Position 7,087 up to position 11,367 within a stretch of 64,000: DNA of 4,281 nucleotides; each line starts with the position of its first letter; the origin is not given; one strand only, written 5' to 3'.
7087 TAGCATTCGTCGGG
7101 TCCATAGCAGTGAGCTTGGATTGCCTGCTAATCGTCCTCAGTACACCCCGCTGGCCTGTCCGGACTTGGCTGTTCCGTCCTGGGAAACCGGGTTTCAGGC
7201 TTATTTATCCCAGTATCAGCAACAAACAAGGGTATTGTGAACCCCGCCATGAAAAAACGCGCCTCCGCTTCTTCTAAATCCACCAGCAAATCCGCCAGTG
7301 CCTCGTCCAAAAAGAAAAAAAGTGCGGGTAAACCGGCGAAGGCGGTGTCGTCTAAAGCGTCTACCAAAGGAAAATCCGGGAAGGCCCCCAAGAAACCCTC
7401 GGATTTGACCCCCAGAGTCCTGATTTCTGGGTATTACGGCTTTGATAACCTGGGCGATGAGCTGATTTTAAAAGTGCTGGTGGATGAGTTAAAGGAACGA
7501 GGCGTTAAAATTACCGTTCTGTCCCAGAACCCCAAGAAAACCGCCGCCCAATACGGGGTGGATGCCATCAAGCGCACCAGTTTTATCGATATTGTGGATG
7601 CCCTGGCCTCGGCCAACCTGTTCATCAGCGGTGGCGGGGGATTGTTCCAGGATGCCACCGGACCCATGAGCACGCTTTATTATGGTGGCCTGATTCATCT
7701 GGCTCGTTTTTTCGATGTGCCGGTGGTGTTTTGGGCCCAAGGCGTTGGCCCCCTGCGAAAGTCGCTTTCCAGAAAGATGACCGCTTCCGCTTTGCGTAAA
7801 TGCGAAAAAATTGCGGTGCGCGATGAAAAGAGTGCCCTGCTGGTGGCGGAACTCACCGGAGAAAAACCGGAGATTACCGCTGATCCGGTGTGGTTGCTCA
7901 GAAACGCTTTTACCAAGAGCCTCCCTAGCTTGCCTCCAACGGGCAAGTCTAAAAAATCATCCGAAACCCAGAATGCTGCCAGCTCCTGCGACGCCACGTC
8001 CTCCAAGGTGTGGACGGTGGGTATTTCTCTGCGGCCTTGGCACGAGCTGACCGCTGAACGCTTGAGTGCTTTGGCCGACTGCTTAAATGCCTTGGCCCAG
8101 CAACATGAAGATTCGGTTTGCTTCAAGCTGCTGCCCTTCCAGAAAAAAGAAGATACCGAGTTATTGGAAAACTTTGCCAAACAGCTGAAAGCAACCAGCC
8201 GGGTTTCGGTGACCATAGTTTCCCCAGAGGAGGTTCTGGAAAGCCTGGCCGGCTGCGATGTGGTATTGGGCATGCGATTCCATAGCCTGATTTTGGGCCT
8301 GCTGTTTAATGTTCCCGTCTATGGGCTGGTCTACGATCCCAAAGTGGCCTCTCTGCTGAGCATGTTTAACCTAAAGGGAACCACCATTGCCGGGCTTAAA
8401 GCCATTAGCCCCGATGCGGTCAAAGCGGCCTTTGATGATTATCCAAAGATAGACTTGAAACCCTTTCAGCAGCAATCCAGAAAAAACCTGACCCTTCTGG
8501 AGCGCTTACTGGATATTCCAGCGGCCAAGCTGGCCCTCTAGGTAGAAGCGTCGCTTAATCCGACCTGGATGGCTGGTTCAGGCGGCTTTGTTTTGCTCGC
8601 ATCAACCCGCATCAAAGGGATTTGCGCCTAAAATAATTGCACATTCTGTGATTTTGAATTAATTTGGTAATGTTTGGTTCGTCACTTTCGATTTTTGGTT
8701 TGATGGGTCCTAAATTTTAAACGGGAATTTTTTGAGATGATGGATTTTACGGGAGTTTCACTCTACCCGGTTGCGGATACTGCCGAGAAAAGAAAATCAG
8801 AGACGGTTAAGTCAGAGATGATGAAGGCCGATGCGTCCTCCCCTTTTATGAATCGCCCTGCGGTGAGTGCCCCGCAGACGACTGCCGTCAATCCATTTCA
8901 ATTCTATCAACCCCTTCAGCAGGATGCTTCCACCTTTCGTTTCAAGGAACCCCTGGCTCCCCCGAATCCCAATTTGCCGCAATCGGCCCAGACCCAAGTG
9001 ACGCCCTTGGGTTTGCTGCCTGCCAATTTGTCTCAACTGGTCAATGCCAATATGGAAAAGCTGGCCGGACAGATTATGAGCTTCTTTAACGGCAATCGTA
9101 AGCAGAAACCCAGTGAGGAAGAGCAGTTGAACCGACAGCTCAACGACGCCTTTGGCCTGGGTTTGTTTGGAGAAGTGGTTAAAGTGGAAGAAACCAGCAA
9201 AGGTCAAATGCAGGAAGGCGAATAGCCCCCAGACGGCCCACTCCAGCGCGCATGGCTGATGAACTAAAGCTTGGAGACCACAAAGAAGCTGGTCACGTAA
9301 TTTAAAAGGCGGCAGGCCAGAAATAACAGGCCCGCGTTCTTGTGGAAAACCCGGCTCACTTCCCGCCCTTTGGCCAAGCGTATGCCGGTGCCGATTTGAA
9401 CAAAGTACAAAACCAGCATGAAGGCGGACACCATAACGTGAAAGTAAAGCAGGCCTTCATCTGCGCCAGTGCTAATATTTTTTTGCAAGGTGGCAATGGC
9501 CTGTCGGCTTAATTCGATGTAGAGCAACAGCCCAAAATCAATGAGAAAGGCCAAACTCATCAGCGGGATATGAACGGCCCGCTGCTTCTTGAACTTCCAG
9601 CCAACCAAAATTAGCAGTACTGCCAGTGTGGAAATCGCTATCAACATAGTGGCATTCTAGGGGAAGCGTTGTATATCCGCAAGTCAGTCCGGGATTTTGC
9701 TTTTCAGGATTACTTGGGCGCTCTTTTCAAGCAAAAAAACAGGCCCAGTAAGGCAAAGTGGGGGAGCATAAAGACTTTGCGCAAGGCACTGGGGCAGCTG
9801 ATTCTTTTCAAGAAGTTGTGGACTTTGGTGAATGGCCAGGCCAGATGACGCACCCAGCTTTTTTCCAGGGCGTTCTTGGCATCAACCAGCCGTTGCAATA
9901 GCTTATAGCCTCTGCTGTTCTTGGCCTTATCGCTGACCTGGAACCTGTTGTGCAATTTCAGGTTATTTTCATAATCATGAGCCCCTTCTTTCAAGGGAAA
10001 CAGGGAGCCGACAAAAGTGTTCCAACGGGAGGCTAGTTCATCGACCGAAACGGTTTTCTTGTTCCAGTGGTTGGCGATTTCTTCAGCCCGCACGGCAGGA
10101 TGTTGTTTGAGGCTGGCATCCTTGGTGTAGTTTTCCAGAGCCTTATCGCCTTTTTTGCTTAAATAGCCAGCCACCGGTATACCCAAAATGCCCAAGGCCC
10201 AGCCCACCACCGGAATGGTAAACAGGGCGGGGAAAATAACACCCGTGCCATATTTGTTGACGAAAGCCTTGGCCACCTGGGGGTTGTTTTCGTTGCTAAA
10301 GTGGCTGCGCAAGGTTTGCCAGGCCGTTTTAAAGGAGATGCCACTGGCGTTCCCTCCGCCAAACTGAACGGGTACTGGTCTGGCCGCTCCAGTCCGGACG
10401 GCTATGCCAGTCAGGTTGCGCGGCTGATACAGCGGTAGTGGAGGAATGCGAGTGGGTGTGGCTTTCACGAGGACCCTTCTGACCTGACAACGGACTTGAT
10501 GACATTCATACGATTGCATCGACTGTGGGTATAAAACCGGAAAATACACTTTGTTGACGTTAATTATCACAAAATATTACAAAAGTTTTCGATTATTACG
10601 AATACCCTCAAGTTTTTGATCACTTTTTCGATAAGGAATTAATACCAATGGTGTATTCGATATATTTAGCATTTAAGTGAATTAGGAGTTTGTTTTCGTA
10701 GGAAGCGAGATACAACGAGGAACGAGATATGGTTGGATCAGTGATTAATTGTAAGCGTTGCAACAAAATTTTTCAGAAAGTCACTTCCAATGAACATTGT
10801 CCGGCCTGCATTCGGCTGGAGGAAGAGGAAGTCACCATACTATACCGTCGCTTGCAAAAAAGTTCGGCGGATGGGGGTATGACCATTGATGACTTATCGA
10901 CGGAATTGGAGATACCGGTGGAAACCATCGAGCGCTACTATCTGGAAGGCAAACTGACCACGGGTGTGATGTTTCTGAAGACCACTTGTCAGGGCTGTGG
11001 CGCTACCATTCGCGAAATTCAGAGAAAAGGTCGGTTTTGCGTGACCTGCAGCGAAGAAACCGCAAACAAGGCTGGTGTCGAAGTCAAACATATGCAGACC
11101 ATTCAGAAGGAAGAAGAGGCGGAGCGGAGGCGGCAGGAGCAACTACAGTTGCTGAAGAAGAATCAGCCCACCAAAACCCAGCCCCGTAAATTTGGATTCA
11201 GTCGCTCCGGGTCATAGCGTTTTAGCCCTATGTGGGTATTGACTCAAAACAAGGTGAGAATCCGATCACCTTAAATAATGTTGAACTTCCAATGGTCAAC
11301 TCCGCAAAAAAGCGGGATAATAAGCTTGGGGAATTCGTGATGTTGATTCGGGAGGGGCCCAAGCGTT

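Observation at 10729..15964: Orphan flagellar-operon-type genes (YvyF-like, FlbD) wrapped around an HD-dGTPase-like gene and clpB, with flbD translationally coupled to clpB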

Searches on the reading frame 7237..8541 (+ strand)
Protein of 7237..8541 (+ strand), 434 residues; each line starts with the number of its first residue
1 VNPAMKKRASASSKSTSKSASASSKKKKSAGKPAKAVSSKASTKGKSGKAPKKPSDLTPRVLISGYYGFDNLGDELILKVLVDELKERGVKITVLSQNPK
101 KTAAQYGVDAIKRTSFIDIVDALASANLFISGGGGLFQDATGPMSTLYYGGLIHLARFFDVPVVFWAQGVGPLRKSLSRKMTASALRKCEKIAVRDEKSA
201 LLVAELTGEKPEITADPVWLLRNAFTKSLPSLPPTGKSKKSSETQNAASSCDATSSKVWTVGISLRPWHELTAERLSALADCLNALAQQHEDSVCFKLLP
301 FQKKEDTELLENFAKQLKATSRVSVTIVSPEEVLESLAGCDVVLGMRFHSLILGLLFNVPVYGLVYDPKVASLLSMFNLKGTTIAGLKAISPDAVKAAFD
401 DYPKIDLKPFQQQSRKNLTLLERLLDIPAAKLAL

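Call 11: search_protein_families(library=pfam, proteins=[window:7237-8541:+], max_evalue=0.00001)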
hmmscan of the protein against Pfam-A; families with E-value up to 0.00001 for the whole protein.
window:7237-8541:+ (434 aa): 1 family
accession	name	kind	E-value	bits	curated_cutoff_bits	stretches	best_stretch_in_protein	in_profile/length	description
PF04230.19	PS_pyruv_trans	-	1.1e-42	147.3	25.3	1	71-368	1-280/280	Polysaccharide pyruvyl transferase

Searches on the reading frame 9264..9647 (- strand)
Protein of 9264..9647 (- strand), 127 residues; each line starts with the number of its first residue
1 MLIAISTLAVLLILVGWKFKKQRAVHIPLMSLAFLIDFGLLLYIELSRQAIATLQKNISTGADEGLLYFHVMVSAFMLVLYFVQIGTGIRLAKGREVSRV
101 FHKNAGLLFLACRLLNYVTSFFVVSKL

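Call 3: search_protein_families(library=pfam, proteins=[window:9264-9647:-], max_evalue=0.1)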
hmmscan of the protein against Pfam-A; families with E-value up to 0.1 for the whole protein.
window:9264-9647:- (127 aa): 1 family
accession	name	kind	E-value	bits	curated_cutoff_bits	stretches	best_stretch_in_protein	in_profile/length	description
PF04238.17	DUF420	-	0.0023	18.7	30.5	1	4-121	7-124/130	Protein of unknown function (DUF420)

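Call 4: search_protein_families(library=ncbifam, proteins=[window:9264-9647:-], max_evalue=0.1)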
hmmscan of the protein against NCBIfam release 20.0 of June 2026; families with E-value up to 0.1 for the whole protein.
window:9264-9647:- (127 aa): 0 families

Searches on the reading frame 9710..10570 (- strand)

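Call 3: search_protein_families(library=pfam, proteins=[window:9710-10570:-], max_evalue=0.1)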
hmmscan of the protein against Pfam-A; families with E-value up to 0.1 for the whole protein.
window:9710-10570:- (286 aa): 0 families

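Call 4: search_protein_families(library=ncbifam, proteins=[window:9710-10570:-], max_evalue=0.1)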
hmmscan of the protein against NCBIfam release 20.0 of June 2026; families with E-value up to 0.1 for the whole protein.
window:9710-10570:- (286 aa): 1 family
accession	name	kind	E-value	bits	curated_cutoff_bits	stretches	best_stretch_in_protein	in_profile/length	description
NF052604.1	UndecprPTUtpABac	equivalog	0.017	15.2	250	1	98-128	94-123/198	undecaprenyl phosphate transporter UptA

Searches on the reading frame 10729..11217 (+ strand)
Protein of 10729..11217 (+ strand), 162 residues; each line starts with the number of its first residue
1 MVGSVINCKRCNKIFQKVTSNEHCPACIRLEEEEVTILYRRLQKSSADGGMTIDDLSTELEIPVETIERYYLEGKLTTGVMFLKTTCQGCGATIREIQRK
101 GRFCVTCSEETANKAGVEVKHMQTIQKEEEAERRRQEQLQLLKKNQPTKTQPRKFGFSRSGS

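Call 3: search_protein_families(library=pfam, proteins=[window:10729-11217:+], max_evalue=0.1)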
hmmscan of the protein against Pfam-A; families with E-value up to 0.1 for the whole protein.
window:10729-11217:+ (162 aa): 9 families
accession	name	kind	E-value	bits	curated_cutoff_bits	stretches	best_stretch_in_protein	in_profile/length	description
PF08772.16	Zn_ribbon_NOB1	-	5.7e-05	23.6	24.9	1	86-128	10-50/72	Nin one binding (NOB1) Zn-ribbon like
PF01155.25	HypA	-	0.00039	20.9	28.9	0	75-117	61-103/112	Hydrogenase/urease nickel incorporation, metallochaperone, hypA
PF04760.21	IF2_N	-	0.0033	17.6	25.3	0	111-129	23-42/53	Translation initiation factor IF-2, N-terminal region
PF17032.10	Zn_ribbon_15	-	0.0067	17.6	28.9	0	5-29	37-60/73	zinc-ribbon family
PF07191.17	Zn_ribbon_6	-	0.019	15.4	25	0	7-29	2-24/67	Double zinc ribbon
PF18912.6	DZR_2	-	0.021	15.1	27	0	85-111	8-31/56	Double zinc ribbon domain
PF12773.13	DZR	-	0.034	14.8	27.3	0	86-111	14-34/45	Double zinc ribbon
PF18048.7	TRAF6_Z2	-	0.053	14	27.4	0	5-23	3-21/27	TNF receptor-associated factor 6 zinc finger 2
PF01363.27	FYVE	-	0.054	14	27.8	1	5-29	8-32/67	FYVE zinc finger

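Call 4: search_protein_families(library=ncbifam, proteins=[window:10729-11217:+], max_evalue=0.1)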
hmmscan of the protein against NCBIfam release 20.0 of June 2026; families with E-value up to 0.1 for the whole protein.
window:10729-11217:+ (162 aa): 4 families
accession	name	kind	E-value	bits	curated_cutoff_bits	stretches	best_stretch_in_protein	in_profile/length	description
TIGR03826.1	YvyF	hypoth_equivalog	1.2e-13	51.3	124.15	1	5-142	3-132/137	TIGR03826 family flagellar region protein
NF001646.0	PRK00420.1-3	equivalog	0.00037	20.8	117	1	75-137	11-71/117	hypothetical protein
NF051898.1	MBSP1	equivalog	0.012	15.2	320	1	84-114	50-80/289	biosurfactant protein 1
NF008395.0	PRK11193.1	equivalog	0.054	13.5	192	0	52-113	41-98/173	23S rRNA accumulation protein YceD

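Call 32: search_solved_structures(query=window:10729-11217:+, max_evalue=1)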
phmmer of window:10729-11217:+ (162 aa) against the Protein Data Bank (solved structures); distinct sequences matched with E-value up to 1: 2.
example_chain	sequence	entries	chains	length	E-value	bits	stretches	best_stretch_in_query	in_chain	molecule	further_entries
8yoz_A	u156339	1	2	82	0.024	17.9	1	86-158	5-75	Transcription factor zinc-finger domain-containing protein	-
6hcz_A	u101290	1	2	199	0.36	14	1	75-112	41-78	Sjoegren syndrome/scleroderma autoantigen 1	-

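Call 43: find_homologous_proteins(query=window:10729-11217:+, max_evalue=0.001)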
Query window:10729-11217:+ (162 aa): 17 proteins with E <= 0.001 among 59 candidates.
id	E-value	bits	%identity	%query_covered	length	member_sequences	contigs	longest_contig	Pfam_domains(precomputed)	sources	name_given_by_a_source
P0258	1.7e-93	328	94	99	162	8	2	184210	-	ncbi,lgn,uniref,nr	ncbi:hypothetical protein [Vampirovibrio chlorellavorus]|uniref:hypothetical protein n=1 Tax=Vampiro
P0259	1.0e-82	293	84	99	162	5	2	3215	-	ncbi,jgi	jgi:hypothetical protein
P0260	1.3e-82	293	84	99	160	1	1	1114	-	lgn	-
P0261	7.8e-82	291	81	99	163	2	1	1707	-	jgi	jgi:hypothetical protein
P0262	3.9e-78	279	77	99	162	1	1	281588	-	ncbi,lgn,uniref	ncbi:hypothetical protein [Vampirovibrio sp.]|uniref:hypothetical protein n=1 Tax=Vampirovibrio sp. 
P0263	1.8e-77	276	77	99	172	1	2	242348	-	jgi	jgi:hypothetical protein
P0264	2.9e-77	276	77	98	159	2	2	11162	-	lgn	-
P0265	1.0e-74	267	74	99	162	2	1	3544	-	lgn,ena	-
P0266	1.4e-53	199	58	96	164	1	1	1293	-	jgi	jgi:hypothetical protein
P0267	3.4e-51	191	58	98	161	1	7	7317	-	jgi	jgi:hypothetical protein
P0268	4.5e-51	191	58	99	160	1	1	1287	-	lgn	-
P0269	5.3e-46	174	54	98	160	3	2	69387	-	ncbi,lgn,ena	-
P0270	6.9e-44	167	55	95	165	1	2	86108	-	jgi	jgi:hypothetical protein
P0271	2.9e-43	165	56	90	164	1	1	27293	-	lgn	-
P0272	1.0e-41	160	53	98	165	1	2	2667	-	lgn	-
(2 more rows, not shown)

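Call 61: predict_structure(alignment_id=A3)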
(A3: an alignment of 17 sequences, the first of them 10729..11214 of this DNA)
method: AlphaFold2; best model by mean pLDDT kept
length: 162 residues; sequences in the alignment: 17
mean_pLDDT: 74.9   pTM: 0.49
mean pLDDT of the five models: 74.9, 73.9, 73.9, 72.9, 59.6
residues with pLDDT >= 90: 4; 70-90: 105; 50-70: 36; < 50: 17
segments of 3 or more residues with pLDDT < 50: 149-162
pLDDT, mean of each block of 10 residues (from residue 1): 70 74 80 89 87 90 89 84 85 82 83 66 63 67 52 45 42
secondary structure, 60 per line:
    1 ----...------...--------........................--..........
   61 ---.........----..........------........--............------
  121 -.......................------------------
elements in order: E5-7 E14-16 H25-48 H53-60 H64-72 H77-82 E83-86 E93-95 H105-114 H122-144

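Call 65: fold_search(model_id=the predicted structure, library=pdb)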
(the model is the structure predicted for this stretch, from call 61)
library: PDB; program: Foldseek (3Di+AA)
matches with E <= 10: 327; with E <= 0.001: 0
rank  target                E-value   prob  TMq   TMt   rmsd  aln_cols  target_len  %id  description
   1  9ph4_B                1.1e-01  0.51  0.30  0.26  10.5       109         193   19  Cryo-EM structure of COP9 signalosome in complex with CSN5i-1a (released 2025-12-03)
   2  9a50_A                1.8e-01  0.35  0.27  0.18  14.3       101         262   16  Integrative model of RPSB-RPOC by crosslinking MS and deep learning (released 2024-09-18)
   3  8x6g_H                2.1e-01  0.33  0.25  0.18  14.5        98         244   15  Cryo-EM structure of Staphylococcus aureus sigB-dependent RNAP-promoter open complex (released 2024-06-05)
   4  4r1h_B                2.4e-01  0.33  0.26  0.33  13.8       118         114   20  GntR family transcriptional regulator from Listeria monocytogenes (released 2014-08-20)
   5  8oj0_C                3.3e-01  0.54  0.29  0.40   5.8        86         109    9  60S ribosomal subunit bound to the E3-UFM1 complex - state 2 (native) (released 2024-02-21)
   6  9e5z_B                3.3e-01  0.47  0.32  0.26   8.1        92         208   17  Cryo-EM structure of COP9 signalosome (released 2025-12-03)
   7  8h38_B                4.0e-01  0.35  0.30  0.13   8.0        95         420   21  Cryo-EM Structure of the KBTBD2-CRL3~N8-CSN(mutate) complex (released 2023-10-11)
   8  6j05_A                6.0e-01  0.30  0.26  0.40  11.3        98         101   17  Structures of two ArsR As(III)-responsive repressors: implications for the mechanism of derepression (released 2019-07-03)
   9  3by6_A                6.4e-01  0.11  0.23  0.28  14.8       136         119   15  Crystal structure of a transcriptional regulator from Oenococcus oeni (released 2008-02-19)
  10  4hf0_B                7.3e-01  0.63  0.29  0.38   4.3        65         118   12  Crystal Structure of Apo IscR (released 2013-05-08)
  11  4d10_B                7.3e-01  0.35  0.32  0.15   8.0        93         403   20  Crystal structure of the COP9 signalosome (released 2014-07-23)
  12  6j05_B                7.3e-01  0.28  0.27  0.45  10.9        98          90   17  Structures of two ArsR As(III)-responsive repressors: implications for the mechanism of derepression (released 2019-07-03)
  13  9efq_B                7.8e-01  0.25  0.29  0.15   8.2        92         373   20  Cryo-EM structure of COP9 signalosome precatalytic state with neddylated cullin-2 (released 2025-12-03)
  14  4cic_A                8.3e-01  0.28  0.29  0.33  16.3       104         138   13  T. potens IscR (released 2014-05-28)
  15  4hf2_B                9.4e-01  0.38  0.26  0.33   4.5        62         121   16  Crystal Structure of E43A IscR mutant bound to its promoter (released 2013-05-08)
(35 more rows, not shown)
